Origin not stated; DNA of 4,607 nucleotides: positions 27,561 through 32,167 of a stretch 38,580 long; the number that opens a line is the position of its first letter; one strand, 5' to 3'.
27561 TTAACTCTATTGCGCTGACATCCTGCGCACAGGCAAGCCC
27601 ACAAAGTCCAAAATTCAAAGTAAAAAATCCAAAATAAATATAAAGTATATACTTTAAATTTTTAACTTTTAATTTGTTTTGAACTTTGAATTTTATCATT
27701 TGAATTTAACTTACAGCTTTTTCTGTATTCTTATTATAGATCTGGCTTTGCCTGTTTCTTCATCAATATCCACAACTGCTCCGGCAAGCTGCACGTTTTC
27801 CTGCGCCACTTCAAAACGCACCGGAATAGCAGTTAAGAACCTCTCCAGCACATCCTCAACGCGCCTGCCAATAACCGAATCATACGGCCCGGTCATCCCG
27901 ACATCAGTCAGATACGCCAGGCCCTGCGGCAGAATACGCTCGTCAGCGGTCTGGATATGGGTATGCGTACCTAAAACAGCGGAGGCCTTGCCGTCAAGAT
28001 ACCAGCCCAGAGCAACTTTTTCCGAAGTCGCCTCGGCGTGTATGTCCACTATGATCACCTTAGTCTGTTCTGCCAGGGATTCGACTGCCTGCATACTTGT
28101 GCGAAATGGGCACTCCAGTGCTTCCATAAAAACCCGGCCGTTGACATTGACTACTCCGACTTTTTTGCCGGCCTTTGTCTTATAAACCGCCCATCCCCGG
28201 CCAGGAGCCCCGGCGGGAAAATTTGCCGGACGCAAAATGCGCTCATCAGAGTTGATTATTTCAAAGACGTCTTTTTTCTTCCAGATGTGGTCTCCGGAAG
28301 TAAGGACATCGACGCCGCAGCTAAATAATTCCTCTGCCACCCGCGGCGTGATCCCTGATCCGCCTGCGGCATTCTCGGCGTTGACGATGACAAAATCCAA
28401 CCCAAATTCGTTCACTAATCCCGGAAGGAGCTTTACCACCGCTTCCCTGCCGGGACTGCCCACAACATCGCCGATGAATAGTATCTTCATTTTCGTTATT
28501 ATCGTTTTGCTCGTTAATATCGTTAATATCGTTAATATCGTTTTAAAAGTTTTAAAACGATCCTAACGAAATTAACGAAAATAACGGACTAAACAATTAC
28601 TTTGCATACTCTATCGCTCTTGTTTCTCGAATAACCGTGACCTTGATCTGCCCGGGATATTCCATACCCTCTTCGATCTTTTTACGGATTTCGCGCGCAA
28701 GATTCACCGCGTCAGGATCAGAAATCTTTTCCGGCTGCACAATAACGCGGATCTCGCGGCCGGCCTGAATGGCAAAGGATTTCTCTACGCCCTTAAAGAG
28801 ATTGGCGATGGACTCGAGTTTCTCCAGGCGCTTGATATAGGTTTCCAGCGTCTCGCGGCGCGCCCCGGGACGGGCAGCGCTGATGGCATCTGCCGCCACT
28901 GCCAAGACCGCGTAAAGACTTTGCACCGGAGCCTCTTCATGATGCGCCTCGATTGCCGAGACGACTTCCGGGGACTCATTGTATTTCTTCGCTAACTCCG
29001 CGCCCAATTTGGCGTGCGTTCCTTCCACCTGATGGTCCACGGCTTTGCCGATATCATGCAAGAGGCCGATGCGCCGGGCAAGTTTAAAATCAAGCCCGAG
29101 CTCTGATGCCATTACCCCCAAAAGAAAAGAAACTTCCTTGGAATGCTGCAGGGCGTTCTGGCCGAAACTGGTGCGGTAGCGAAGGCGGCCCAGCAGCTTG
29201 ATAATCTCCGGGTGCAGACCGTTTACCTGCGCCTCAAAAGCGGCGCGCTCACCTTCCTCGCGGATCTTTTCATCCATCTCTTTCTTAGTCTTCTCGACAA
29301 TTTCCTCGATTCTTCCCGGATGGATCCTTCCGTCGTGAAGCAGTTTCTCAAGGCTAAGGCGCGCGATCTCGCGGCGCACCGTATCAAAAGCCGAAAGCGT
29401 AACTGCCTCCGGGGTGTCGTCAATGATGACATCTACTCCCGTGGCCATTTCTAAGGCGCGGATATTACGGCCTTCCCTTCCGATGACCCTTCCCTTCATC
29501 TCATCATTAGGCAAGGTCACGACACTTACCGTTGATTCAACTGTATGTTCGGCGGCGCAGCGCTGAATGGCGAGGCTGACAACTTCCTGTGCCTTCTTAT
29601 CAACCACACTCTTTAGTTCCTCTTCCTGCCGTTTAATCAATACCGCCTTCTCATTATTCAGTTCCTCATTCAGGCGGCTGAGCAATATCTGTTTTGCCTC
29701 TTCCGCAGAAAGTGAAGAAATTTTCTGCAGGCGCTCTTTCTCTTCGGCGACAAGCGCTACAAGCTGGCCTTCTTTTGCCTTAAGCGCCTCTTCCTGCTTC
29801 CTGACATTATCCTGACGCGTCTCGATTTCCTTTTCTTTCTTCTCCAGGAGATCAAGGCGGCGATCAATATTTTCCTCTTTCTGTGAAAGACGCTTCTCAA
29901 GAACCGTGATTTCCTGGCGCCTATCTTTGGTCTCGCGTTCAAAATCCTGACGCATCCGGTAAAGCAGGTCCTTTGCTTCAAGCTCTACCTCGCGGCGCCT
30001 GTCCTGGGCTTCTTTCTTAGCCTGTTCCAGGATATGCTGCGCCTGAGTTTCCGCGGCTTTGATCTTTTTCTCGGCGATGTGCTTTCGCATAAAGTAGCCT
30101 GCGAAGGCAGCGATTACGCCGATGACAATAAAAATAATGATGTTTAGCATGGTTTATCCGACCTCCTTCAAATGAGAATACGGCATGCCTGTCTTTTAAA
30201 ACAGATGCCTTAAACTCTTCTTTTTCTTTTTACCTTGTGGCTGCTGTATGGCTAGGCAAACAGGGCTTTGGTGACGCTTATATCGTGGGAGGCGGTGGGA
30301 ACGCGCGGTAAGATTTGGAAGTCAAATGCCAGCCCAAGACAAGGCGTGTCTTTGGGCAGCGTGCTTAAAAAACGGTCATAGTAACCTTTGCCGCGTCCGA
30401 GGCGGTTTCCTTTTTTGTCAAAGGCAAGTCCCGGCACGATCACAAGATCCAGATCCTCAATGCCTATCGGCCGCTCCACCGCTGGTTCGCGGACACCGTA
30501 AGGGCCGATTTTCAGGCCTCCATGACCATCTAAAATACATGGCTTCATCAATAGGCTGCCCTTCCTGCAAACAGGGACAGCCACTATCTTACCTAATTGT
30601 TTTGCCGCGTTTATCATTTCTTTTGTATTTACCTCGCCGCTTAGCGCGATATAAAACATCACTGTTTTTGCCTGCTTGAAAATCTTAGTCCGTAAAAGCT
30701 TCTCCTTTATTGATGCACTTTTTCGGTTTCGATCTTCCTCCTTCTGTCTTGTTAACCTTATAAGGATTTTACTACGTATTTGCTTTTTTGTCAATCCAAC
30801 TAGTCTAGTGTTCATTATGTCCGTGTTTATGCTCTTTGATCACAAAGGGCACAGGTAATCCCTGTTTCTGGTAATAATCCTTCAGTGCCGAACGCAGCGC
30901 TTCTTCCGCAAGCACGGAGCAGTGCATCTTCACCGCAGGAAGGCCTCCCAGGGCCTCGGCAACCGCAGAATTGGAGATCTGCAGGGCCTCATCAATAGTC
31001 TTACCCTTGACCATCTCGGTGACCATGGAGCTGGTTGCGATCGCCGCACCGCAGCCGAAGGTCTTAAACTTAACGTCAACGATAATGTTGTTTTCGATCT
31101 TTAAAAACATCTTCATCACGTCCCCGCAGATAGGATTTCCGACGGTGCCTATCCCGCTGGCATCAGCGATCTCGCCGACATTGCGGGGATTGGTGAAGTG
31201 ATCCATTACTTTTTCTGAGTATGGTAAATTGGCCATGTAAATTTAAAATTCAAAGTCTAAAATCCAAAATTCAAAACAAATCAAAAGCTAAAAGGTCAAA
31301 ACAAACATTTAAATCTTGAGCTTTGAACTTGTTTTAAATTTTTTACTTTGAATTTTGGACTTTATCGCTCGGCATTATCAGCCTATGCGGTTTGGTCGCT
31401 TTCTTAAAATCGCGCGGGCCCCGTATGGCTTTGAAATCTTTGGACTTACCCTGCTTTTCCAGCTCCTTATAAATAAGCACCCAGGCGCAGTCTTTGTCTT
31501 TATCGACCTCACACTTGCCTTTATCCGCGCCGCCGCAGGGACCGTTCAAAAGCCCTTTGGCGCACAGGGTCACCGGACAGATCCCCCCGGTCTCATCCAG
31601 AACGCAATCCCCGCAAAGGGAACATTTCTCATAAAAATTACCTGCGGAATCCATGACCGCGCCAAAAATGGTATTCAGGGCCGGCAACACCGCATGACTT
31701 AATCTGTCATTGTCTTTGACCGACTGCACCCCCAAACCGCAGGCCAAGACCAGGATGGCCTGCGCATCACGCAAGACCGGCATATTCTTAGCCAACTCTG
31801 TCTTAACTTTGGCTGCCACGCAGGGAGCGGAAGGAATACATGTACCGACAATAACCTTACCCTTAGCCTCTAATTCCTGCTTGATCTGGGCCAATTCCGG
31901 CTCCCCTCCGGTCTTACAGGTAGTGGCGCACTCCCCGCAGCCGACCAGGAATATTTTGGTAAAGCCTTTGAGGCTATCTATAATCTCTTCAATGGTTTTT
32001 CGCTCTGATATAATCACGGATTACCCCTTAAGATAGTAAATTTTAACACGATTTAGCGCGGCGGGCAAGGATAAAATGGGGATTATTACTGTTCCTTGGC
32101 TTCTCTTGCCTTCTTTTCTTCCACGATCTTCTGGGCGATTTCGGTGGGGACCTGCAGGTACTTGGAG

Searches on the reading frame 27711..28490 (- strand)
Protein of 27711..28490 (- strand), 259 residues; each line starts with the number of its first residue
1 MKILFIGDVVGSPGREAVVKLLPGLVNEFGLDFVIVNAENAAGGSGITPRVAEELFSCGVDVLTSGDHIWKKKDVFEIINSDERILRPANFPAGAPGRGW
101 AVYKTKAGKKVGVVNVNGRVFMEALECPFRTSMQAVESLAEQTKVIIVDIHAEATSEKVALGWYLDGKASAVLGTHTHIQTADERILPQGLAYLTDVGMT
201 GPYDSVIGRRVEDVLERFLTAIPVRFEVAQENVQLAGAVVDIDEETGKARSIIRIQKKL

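Call 62: search_protein_families(library=pfam, proteins=[window:27711-28490:-], max_evalue=0.001)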
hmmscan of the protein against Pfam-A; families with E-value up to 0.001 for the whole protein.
window:27711-28490:- (259 aa): 2 families
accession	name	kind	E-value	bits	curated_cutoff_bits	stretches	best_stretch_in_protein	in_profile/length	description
PF13277.11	YmdB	-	8.7e-111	369.6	27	1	4-255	1-253/253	YmdB-like protein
PF00149.33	Metallophos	-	3e-05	25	21.5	1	1-179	1-190/191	Calcineurin-like phosphoesterase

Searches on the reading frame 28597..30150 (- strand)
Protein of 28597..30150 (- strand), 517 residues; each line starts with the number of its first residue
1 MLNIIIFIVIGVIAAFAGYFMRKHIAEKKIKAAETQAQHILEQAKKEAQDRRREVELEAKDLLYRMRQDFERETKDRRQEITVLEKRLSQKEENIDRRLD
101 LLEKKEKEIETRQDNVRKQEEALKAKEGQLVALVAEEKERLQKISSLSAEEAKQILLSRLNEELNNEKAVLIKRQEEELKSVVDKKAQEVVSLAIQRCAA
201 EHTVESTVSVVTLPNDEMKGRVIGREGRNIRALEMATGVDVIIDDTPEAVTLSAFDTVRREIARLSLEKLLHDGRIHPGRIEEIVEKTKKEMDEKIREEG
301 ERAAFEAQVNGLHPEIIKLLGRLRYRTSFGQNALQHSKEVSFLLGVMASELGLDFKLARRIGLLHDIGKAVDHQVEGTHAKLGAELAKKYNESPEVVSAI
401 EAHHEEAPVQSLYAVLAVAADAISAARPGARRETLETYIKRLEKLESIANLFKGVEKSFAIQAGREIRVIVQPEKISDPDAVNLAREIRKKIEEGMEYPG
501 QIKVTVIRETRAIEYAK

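Call 62: search_protein_families(library=pfam, proteins=[window:28597-30150:-], max_evalue=0.001)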
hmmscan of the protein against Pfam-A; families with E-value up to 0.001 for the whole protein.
window:28597-30150:- (517 aa): 5 families
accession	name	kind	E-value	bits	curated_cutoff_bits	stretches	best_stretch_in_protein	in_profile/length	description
PF12072.13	RNase_Y_N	-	2.5e-59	200.5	32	1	3-202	2-201/201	RNase Y N-terminal region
PF01966.28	HD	-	1.4e-17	64.5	22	1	334-425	2-115/116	HD domain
PF00013.35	KH_1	-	3.7e-07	30.2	21.5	1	211-258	4-55/66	KH domain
PF08668.18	HDOD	-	0.0003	20.8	22.9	0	375-405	165-195/196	HDOD domain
PF13083.13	KH_KhpA-B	-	0.0008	19.7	32.1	0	207-234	28-55/73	KhpA/KhpB, KH domain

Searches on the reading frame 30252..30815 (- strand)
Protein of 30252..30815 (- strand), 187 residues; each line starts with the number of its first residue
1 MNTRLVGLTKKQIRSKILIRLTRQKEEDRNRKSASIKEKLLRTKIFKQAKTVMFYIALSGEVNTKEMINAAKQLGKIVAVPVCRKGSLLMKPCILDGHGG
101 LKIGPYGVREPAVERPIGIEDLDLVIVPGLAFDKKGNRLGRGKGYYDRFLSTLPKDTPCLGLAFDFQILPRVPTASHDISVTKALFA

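Call 62: search_protein_families(library=pfam, proteins=[window:30252-30815:-], max_evalue=0.001)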
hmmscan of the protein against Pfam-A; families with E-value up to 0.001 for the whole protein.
window:30252-30815:- (187 aa): 1 family
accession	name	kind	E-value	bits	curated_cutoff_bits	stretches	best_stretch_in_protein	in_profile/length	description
PF01812.26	5-FTHF_cyc-lig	-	1.2e-46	159.4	27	1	10-185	1-184/186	5-formyltetrahydrofolate cyclo-ligase family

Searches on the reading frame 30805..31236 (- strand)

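Call 62: search_protein_families(library=pfam, proteins=[window:30805-31236:-], max_evalue=0.001)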
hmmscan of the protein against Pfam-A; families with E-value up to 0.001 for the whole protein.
window:30805-31236:- (143 aa): 1 family
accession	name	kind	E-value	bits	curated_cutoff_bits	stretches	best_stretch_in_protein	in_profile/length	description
PF01592.21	NifU_N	-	2.3e-51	173.6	22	1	6-125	2-124/127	NifU-like N terminal domain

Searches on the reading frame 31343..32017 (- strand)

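Call 62: search_protein_families(library=pfam, proteins=[window:31343-32017:-], max_evalue=0.001)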
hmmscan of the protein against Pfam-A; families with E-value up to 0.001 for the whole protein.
window:31343-32017:- (224 aa): 1 family
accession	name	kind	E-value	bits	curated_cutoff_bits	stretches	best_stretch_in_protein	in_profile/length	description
PF12225.13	DUF5981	-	2.7e-34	117.2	23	1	112-204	2-94/95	Methylene-tetrahydrofolate reductase C terminal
